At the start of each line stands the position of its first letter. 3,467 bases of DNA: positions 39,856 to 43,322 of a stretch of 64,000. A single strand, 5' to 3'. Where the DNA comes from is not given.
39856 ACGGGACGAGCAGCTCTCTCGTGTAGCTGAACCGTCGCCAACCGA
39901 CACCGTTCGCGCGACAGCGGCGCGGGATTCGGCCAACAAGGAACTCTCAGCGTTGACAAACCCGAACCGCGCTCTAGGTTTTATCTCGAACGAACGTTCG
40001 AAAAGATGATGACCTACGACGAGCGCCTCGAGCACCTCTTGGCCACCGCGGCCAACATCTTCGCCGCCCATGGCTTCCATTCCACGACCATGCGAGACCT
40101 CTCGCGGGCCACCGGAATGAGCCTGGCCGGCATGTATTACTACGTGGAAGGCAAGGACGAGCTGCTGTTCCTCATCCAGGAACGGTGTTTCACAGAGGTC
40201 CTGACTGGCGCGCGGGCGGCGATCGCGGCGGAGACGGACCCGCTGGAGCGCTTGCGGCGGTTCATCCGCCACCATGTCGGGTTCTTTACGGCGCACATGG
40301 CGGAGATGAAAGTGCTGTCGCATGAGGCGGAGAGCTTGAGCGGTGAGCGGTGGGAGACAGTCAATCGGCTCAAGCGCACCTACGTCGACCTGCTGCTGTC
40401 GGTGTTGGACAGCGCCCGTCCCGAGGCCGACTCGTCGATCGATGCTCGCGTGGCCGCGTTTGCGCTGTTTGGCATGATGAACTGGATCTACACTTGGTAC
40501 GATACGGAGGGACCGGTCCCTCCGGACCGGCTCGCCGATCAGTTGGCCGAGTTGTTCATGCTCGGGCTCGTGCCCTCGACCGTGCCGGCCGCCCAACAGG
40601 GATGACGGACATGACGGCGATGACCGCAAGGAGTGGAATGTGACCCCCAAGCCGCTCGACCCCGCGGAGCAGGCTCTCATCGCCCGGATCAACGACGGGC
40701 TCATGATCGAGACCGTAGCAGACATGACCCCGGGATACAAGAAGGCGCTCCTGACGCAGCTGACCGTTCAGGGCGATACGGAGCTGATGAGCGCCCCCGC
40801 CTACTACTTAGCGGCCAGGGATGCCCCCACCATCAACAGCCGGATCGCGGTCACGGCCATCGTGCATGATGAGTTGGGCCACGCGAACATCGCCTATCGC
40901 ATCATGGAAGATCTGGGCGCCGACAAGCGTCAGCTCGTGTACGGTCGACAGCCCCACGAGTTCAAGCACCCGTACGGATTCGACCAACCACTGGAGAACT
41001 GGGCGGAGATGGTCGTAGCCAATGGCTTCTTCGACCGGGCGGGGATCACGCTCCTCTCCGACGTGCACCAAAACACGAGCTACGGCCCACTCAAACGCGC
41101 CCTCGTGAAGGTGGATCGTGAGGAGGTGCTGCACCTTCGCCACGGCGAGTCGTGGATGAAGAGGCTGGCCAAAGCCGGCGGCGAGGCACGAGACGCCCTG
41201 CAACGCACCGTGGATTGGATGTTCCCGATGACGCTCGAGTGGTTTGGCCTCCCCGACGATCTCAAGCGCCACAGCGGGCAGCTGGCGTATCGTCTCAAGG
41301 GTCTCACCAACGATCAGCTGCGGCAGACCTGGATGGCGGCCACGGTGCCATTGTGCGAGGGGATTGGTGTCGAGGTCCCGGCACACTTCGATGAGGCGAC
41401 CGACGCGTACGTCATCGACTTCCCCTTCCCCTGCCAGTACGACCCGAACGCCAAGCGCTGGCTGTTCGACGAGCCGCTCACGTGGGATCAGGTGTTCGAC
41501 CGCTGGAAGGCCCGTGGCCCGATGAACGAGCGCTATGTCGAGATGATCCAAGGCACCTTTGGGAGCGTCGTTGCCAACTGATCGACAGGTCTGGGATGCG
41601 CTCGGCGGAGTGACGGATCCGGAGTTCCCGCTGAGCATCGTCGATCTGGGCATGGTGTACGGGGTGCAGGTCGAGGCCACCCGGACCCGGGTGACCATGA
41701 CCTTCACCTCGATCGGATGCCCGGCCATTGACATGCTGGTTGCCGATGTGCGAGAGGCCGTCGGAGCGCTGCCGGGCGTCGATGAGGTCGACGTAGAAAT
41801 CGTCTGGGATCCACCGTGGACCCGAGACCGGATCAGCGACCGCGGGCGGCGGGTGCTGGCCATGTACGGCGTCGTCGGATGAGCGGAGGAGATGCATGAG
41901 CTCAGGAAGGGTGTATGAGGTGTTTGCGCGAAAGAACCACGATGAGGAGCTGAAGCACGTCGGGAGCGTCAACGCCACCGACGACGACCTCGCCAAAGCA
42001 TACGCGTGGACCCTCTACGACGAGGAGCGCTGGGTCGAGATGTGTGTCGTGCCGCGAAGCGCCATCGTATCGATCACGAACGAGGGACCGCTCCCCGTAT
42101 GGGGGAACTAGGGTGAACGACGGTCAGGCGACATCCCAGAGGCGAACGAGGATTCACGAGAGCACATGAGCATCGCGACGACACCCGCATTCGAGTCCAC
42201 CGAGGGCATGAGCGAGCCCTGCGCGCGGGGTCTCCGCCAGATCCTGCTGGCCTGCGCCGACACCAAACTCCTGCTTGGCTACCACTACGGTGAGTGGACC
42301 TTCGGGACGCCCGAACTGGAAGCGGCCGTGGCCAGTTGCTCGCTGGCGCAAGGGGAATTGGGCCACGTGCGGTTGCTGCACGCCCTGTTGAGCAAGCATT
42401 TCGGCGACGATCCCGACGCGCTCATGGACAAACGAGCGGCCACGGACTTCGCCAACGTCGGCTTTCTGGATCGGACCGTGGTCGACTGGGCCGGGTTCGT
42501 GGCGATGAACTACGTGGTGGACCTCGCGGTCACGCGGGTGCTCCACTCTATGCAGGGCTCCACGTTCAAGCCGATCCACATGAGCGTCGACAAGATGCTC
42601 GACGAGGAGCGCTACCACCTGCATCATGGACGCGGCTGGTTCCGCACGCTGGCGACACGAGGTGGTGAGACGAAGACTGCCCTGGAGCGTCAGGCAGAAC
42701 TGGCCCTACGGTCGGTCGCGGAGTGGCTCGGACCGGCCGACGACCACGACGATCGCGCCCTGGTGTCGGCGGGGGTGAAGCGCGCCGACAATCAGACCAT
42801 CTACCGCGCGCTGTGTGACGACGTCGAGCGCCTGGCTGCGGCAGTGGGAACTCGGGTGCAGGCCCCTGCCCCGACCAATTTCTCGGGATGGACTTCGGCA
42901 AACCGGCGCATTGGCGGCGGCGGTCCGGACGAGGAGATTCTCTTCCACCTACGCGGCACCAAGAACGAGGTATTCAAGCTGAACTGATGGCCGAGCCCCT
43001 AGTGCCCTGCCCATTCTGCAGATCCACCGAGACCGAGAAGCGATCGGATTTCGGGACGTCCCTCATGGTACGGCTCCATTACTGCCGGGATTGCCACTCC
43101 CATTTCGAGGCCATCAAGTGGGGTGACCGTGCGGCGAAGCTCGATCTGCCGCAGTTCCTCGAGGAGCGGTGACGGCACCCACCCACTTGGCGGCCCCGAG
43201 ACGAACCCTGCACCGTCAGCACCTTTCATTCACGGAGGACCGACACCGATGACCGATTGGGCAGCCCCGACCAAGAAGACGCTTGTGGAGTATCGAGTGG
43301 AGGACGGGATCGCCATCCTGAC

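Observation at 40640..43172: Rearranged phenylacetyl-CoA epoxidase genes with PaaD split into two ORFs and no PaaE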

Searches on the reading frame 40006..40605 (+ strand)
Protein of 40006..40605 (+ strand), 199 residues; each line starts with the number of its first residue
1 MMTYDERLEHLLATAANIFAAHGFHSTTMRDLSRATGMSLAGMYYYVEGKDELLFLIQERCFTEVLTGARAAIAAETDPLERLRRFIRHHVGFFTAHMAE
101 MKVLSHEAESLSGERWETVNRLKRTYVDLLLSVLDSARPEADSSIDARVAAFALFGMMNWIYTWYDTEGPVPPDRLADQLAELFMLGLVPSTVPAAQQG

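Call 3: search_protein_families(library=pfam, proteins=[window:40006-40605:+], max_evalue=0.1)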
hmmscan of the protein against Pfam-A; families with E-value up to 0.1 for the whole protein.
window:40006-40605:+ (199 aa): 6 families
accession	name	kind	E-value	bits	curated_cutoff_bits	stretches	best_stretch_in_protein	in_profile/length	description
PF17932.6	TetR_C_24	-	1.5e-28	99.7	26.4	1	77-188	2-114/114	Tetracyclin repressor-like, C-terminal domain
PF00440.29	TetR_N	-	1e-10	41.6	24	1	11-54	1-44/47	Bacterial regulatory proteins, tetR family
PF17918.6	TetR_C_15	-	4.5e-05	24.5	26.8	1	81-183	4-103/108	Tetracyclin repressor-like, C-terminal domain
PF21943.1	TetR_C_46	-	0.00027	21.6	27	1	80-186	2-108/109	Tetracyclin repressor-like, C-terminal domain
PF19344.4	TetR_C_32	-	0.004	17.7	27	1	93-186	26-125/139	Tetracyclin repressor-like, C-terminal domain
PF14278.11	TetR_C_8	-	0.085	13.4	26.1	0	120-184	35-101/103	Transcriptional regulator C-terminal region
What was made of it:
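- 40006..40605 (+): TetR-family regulator, a probable PaaR-like repressor of the cluster. Pfam TetR_N and TetR_C_24 (call 3).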

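Call 4: search_protein_families(library=ncbifam, proteins=[window:40006-40605:+], max_evalue=0.1)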
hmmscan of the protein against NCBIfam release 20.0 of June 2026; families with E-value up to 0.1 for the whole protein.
window:40006-40605:+ (199 aa): 18 families
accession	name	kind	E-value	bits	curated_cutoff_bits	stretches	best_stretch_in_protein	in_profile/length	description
NF050111.1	TransRegSACE7040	equivalog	6.5e-26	91.4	250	1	7-160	2-154/186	SACE_7040 family transcriptional regulator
NF053878.1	FATransRegFadRBac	equivalog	7.2e-13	48.7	200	1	6-188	3-188/190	fatty acid metabolism transcriptional regulator FadR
NF053731.1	TransRegFasRMycb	equivalog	2.8e-12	46.8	330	1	3-188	8-192/199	HTH-type transcriptional activator FasR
NF041196.1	ScbR_bind_reg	equivalog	7.4e-09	36.1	150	1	9-151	9-151/191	ScbR family autoregulator-binding transcription factor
TIGR03384.1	betaine_BetI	equivalog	9.6e-09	35.2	201.3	1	6-136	8-136/189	choline-binding transcriptional repressor BetI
NF037937.1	septum_RefZ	equivalog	4.2e-07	30.1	180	1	10-97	3-92/195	forespore capture DNA-binding protein RefZ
NF001978.0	PRK00767.1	equivalog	5.2e-07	29.7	118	1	9-162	12-164/197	transcriptional regulator BetI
NF007430.0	PRK09975.1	equivalog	5.8e-07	28.8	274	1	9-109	14-118/220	acrEF/envCD operon transcriptional regulator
NF038211.1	MFT_alt_reg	equivalog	1.1e-06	29.2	285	1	14-87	9-78/193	mycofactocin system transcriptional regulator MftR2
TIGR03613.1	RutR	equivalog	1.1e-06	28.6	368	1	7-104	9-105/202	pyrimidine utilization regulatory protein R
NF011584.0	PRK15008.1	equivalog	7.4e-06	25.9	230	1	10-91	22-102/212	HTH-type transcriptional regulator RutR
NF058643.1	TranRegCurRPseudo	equivalog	2.1e-05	24.3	300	1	3-104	4-106/193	TetR family transcriptional repressor CurR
NF053516.1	TranRepPrsAVib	equivalog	0.00013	21.9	300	1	8-66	8-66/208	TetR family transcriptional repressor PsrA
TIGR03968.1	mycofact_TetR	equivalog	0.00015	21.4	224.9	1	10-55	13-58/190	mycofactocin system transcriptional regulator MftR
NF051852.1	efflux_TF_MtrR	exception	0.001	18.9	280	1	9-88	13-93/205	multidrug efflux system transcriptional repressor MtrR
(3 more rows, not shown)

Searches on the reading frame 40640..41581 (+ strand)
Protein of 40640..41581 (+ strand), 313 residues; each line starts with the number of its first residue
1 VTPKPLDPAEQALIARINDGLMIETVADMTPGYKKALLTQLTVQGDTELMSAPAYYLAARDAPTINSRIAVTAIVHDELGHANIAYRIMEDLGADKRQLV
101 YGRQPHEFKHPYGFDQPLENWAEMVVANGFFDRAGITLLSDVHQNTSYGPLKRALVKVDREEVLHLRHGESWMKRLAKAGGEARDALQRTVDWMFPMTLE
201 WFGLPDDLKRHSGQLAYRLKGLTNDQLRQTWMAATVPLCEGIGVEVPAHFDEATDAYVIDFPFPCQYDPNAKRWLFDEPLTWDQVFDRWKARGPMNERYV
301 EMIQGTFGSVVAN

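Call 3: search_protein_families(library=pfam, proteins=[window:40640-41581:+], max_evalue=0.1)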
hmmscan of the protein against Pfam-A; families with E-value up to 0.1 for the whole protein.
window:40640-41581:+ (313 aa): 2 families
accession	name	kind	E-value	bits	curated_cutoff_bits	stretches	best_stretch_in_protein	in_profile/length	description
PF05138.18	PaaA_PaaC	-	4.9e-59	200.1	28.5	1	23-249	4-228/263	Phenylacetic acid catabolic protein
PF14518.11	Haem_oxygenas_2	-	0.00091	19.5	28.9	1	65-101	27-70/177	Iron-containing redox enzyme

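Call 4: search_protein_families(library=ncbifam, proteins=[window:40640-41581:+], max_evalue=0.1)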
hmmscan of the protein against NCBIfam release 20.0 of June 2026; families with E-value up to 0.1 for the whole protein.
window:40640-41581:+ (313 aa): 2 families
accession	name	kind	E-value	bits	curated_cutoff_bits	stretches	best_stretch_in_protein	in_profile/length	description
TIGR02156.2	PA_CoA_Oxy1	equivalog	1.5e-35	122.7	280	1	15-249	3-237/289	1,2-phenylacetyl-CoA epoxidase subunit PaaA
TIGR02158.1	PA_CoA_Oxy3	equivalog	1.3e-19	71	133.35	1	61-249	18-202/237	1,2-phenylacetyl-CoA epoxidase subunit PaaC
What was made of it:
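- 40640..41581 (+): PaaA-like catalytic di-iron oxygenase subunit (313 aa). TIGR02156 scores 122.7 against a cut-off of 280 (calls 3, 4).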

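Call 14: find_encoding_contigs(protein=window:40640-41581:+, flank=3000, max_places=4)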
Protein window:40640-41581:+ (313 aa): 3 contigs read that carry it; 3 places shown.
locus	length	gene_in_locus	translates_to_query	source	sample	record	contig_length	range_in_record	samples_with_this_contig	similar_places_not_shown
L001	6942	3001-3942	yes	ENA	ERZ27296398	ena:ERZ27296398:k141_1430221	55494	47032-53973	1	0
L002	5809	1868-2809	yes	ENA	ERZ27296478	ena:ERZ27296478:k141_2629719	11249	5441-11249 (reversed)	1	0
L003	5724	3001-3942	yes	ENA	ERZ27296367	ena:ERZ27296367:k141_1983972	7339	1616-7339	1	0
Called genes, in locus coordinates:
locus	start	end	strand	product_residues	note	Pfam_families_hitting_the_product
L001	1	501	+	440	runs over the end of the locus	PF13487:HD_5, PF01966:HD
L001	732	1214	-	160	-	-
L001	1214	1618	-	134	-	-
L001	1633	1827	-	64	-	PF08281:Sigma70_r4_2, PF04545:Sigma70_r4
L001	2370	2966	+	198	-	PF17918:TetR_C_15 (faint), PF00440:TetR_N, PF17932:TetR_C_24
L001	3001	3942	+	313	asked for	PF05138:PaaA_PaaC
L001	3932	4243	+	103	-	PF01883:FeS_assembly_P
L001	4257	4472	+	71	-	PF06243:PaaB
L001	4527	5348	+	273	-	PF05138:PaaA_PaaC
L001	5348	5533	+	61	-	PF23451:Zn_ribbon_PaaD, PF14354:Lar_restr_allev (weak)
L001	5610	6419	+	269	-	PF00378:ECH_1, PF16113:ECH_2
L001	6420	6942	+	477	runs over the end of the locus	PF00171:Aldedh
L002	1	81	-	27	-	?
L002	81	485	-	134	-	-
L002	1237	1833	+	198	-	PF17918:TetR_C_15 (faint), PF00440:TetR_N, PF17932:TetR_C_24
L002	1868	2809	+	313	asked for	PF05138:PaaA_PaaC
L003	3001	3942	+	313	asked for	PF05138:PaaA_PaaC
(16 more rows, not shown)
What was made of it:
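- Checked: The identical gene set occurs in three separate ENA assemblies (call 14).
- Identical proteins and gene order occur on three independent ENA contigs (call 14).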

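Call 20: find_homologous_proteins(query=window:40640-41581:+, max_evalue=1e-10)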
Query window:40640-41581:+ (313 aa): 3725 proteins with E <= 1e-10 among 5656 candidates; the best 120 are listed.
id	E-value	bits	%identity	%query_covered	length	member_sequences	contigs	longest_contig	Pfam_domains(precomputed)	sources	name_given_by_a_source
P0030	3.4e-215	731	100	100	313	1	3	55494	PF05138.19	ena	-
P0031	7.9e-215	730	100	100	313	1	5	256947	PF05138.19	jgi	-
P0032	1.2e-214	730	100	100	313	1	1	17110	PF05138.19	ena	-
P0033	1.7e-214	729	100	100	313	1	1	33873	PF05138.19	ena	-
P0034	8.0e-213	724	99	100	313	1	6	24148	PF05138.19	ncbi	-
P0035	1.7e-202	690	93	100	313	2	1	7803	PF05138.19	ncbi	-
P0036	9.7e-201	684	100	93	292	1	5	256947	PF05138.19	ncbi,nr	ncbi:MAG: phenylacetate-CoA oxygenase subunit PaaI [Gemmatimonadota bacterium]|nr:phenylacetate-CoA 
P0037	1.0e-200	684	93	100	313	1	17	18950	PF05138.19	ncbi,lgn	-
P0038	1.7e-189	647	87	100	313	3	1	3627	PF05138.19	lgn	-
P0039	1.5e-188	644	88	98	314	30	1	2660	PF05138.19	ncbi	-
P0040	9.6e-187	638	86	98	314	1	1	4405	PF05138.19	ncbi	-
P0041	1.7e-186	637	87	99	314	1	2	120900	PF05138.19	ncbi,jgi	jgi:ring-1,2-phenylacetyl-CoA epoxidase subunit PaaA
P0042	1.9e-186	637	86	98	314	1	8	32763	PF05138.19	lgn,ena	-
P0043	2.6e-186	636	86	98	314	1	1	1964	PF05138.19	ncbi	-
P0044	5.8e-186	635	86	98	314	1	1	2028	PF05138.19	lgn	-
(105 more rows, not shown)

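Call 51: search_solved_structures(query=window:40640-41581:+, max_evalue=0.001)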
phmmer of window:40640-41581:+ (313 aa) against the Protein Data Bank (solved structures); distinct sequences matched with E-value up to 0.001: 7.
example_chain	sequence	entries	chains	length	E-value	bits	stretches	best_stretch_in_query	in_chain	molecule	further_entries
4iit_A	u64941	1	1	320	1.8e-25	93.1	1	10-257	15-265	Phenylacetate-CoA oxygenase subunit PaaA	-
4ii4_A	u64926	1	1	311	2.3e-25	92.7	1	15-255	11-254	1,2-phenylacetyl-CoA epoxidase, subunit A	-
3pvr_A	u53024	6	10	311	2.7e-25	92.5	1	15-255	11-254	Phenylacetic acid degradation protein paaA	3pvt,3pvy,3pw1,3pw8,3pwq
4mud_A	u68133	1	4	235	2e-07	33.8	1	31-208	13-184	Ring oxydation complex/ phenylacetic acid degradation related protein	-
4iit_C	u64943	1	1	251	8.2e-07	31.8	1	45-247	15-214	Phenylacetate-CoA oxygenase subunit PaaC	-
1otk_A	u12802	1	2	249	1.4e-05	27.7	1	61-204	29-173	Phenylacetic acid degradation protein paaC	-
3pvr_B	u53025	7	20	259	1.5e-05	27.7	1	60-204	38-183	Phenylacetic acid degradation protein paaC | 1,2-phenylacetyl-CoA epoxidase, subunit C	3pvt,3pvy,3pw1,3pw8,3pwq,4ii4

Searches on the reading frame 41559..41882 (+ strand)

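Call 3: search_protein_families(library=pfam, proteins=[window:41559-41882:+], max_evalue=0.1)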
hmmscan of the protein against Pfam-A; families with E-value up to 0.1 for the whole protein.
window:41559-41882:+ (107 aa): 1 family
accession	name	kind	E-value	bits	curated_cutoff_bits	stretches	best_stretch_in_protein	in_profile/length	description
PF01883.24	FeS_assembly_P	-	1.3e-23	83.5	23.5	1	9-79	2-73/73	Iron-sulfur cluster assembly protein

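Call 4: search_protein_families(library=ncbifam, proteins=[window:41559-41882:+], max_evalue=0.1)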
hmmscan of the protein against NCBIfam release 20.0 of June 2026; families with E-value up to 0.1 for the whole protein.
window:41559-41882:+ (107 aa): 4 families
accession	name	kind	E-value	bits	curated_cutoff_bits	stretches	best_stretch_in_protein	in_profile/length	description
NF041868.1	paad_haloarch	equivalog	3.8e-33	114.3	180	1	8-105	28-125/127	1,2-phenylacetyl-CoA epoxidase subunit PaaD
TIGR03406.1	FeS_long_SufT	hypoth_equivalog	2.5e-27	95.8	202.6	1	8-97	75-169/174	putative Fe-S cluster assembly protein SufT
TIGR02945.1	SUF_assoc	equivalog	1.1e-26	93.1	143.4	1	9-102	4-98/99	SUF system Fe-S cluster assembly protein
TIGR02159.1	PA_CoA_Oxy4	equivalog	1.9e-22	80.1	108.15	1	18-105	1-88/146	1,2-phenylacetyl-CoA epoxidase subunit PaaD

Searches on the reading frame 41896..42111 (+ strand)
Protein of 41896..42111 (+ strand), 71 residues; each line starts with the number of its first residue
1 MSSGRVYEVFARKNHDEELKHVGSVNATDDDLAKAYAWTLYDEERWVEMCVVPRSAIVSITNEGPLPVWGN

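Call 3: search_protein_families(library=pfam, proteins=[window:41896-42111:+], max_evalue=0.1)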
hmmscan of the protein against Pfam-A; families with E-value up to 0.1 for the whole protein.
window:41896-42111:+ (71 aa): 1 family
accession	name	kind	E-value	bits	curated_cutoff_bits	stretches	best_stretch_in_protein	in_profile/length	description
PF06243.16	PaaB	-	4.9e-09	36.7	27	1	6-63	4-62/89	Phenylacetic acid degradation B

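Call 4: search_protein_families(library=ncbifam, proteins=[window:41896-42111:+], max_evalue=0.1)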
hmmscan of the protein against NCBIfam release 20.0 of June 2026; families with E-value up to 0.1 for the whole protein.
window:41896-42111:+ (71 aa): 4 families
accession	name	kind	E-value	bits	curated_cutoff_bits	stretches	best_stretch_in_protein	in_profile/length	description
TIGR04031.1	Htur_1727_fam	subfamily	1.1e-09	38.2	57.2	1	3-43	13-53/71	Htur_1727 family rSAM-partnered candidate RiPP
TIGR02157.1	PA_CoA_Oxy2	equivalog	2.2e-08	34.1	85.45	1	6-63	3-61/90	1,2-phenylacetyl-CoA epoxidase subunit PaaB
NF041867.1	paab_haloarch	equivalog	0.00012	22.2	150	1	6-62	2-59/100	1,2-phenylacetyl-CoA epoxidase subunit PaaB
NF004453.0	PRK05786.1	equivalog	0.00031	20.3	243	1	15-53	192-230/238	3-ketoacyl-(acyl-carrier-protein) reductase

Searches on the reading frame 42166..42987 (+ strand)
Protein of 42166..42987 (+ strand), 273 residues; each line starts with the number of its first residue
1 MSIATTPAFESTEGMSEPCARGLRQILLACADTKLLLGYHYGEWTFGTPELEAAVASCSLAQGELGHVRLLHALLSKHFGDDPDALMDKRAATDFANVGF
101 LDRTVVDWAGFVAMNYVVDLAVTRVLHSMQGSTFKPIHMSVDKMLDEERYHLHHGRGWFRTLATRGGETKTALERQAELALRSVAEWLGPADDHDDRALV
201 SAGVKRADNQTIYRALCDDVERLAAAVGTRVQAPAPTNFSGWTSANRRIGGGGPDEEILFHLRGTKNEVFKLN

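Call 3: search_protein_families(library=pfam, proteins=[window:42166-42987:+], max_evalue=0.1)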
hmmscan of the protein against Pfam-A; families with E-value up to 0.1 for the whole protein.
window:42166-42987:+ (273 aa): 2 families
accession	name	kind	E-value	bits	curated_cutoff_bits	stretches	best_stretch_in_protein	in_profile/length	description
PF05138.18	PaaA_PaaC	-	3.5e-32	112.1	28.5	1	10-231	5-225/263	Phenylacetic acid catabolic protein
PF08012.16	DUF1702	-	0.093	12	25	0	114-233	181-297/319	Protein of unknown function (DUF1702)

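Call 4: search_protein_families(library=ncbifam, proteins=[window:42166-42987:+], max_evalue=0.1)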
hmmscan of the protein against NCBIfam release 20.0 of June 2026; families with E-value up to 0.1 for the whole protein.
window:42166-42987:+ (273 aa): 3 families
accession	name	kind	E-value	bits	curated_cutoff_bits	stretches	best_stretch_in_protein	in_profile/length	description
TIGR02158.1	PA_CoA_Oxy3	equivalog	1.1e-23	84.3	133.35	1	31-220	2-188/237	1,2-phenylacetyl-CoA epoxidase subunit PaaC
TIGR02156.2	PA_CoA_Oxy1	equivalog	2.1e-09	36.9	280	1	12-231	14-234/289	1,2-phenylacetyl-CoA epoxidase subunit PaaA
TIGR03225.1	benzo_boxB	equivalog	1.3e-05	24.3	499.1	1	68-158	153-249/471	benzoyl-CoA 2,3-epoxidase subunit BoxB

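Call 16: search_solved_structures(query=window:42166-42987:+, max_evalue=0.01, show_alignments=2)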
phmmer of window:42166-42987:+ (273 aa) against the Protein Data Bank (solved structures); distinct sequences matched with E-value up to 0.01: 5.
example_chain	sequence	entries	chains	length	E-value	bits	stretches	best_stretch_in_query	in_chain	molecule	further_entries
3pvr_B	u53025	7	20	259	5.4e-10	42.5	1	26-211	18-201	Phenylacetic acid degradation protein paaC | 1,2-phenylacetyl-CoA epoxidase, subunit C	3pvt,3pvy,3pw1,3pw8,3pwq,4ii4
1otk_A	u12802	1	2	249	5.7e-10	42.4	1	27-211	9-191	Phenylacetic acid degradation protein paaC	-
4iit_C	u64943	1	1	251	1.1e-07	35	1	28-177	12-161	Phenylacetate-CoA oxygenase subunit PaaC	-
4mud_A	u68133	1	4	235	0.00016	24.6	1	21-161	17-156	Ring oxydation complex/ phenylacetic acid degradation related protein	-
3per_A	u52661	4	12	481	0.00036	23.4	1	68-168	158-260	Benzoyl-CoA oxygenase component B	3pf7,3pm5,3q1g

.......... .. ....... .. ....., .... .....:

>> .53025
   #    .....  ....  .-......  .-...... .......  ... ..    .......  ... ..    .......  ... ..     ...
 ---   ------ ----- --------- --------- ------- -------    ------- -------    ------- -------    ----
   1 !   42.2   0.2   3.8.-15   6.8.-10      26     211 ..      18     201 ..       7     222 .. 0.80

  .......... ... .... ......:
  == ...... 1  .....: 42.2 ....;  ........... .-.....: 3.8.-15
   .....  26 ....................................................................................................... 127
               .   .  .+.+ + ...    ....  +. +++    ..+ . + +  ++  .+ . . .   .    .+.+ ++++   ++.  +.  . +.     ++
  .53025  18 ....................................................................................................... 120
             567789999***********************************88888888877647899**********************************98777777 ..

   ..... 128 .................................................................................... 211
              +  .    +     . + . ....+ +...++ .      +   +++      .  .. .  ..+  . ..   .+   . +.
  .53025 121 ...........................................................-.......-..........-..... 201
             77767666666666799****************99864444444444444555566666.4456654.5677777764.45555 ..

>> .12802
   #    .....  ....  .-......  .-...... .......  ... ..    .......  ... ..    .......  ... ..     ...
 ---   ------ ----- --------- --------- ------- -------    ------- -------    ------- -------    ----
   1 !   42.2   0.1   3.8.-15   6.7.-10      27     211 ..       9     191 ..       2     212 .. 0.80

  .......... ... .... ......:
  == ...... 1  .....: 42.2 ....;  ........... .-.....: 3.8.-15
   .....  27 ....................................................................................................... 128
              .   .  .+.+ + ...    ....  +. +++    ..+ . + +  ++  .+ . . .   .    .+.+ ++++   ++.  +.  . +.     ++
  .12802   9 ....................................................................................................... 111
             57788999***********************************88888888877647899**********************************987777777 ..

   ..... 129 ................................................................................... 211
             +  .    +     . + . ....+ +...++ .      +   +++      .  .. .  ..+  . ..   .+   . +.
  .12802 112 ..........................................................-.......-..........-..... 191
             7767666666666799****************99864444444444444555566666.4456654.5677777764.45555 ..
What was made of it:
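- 42166..42987 (+): PaaC-like subunit (273 aa) that keeps five of six di-iron ligand positions (K-E-H-D-E-H). The best PDB match is E. coli PaaC (call 16).
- Closest known: BoxAB benzoyl-CoA epoxidase. Same: The C-like protein has a weak hit to BoxB at 24 bits (calls 4, 16).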

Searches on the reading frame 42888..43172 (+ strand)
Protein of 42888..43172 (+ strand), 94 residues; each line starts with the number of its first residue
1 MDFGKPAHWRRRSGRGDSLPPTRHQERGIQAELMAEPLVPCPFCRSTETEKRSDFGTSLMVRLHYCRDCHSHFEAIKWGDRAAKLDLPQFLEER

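Call 3: search_protein_families(library=pfam, proteins=[window:42888-43172:+], max_evalue=0.1)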
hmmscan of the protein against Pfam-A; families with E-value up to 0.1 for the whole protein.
window:42888-43172:+ (94 aa): 4 families
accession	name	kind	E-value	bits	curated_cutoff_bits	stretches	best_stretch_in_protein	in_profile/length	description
PF23451.1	Zn_ribbon_PaaD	-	2.7e-13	49.8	27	1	32-77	8-53/53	PaaD zinc beta ribbon domain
PF14354.12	Lar_restr_allev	-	0.0001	22.9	28.6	1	38-77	3-39/58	Restriction alleviation protein Lar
PF09723.15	Zn_ribbon_8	-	0.00078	19.8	34.4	0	35-51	23-39/41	Zinc ribbon domain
PF04957.18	RMF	-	0.058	13.9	27.9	1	23-48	11-35/53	Ribosome modulation factor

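Call 4: search_protein_families(library=ncbifam, proteins=[window:42888-43172:+], max_evalue=0.1)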
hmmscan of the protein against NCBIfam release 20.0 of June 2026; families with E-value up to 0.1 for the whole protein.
window:42888-43172:+ (94 aa): 5 families
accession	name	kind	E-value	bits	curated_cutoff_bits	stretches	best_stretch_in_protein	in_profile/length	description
TIGR02159.1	PA_CoA_Oxy4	equivalog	1e-09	38.9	108.15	1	20-77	90-144/146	1,2-phenylacetyl-CoA epoxidase subunit PaaD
NF041869.1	paae_haloarch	equivalog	1e-09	38.4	100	1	39-76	18-55/56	1,2-phenylacetyl-CoA epoxidase subunit PaaE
TIGR02605.1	CxxC_CxxC_SSSS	subfamily_domain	0.00064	19.7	31.3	0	34-52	21-40/52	FmdB family zinc ribbon protein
TIGR03655.1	anti_R_Lar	subfamily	0.0037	17.5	39.6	1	38-75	1-40/55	Lar family restriction alleviation protein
NF050000.1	IS1_IS1595_Zn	domain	0.011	16.3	28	1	41-73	1-31/34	IS1/IS1595 family N-terminal zinc-binding domain-containing protein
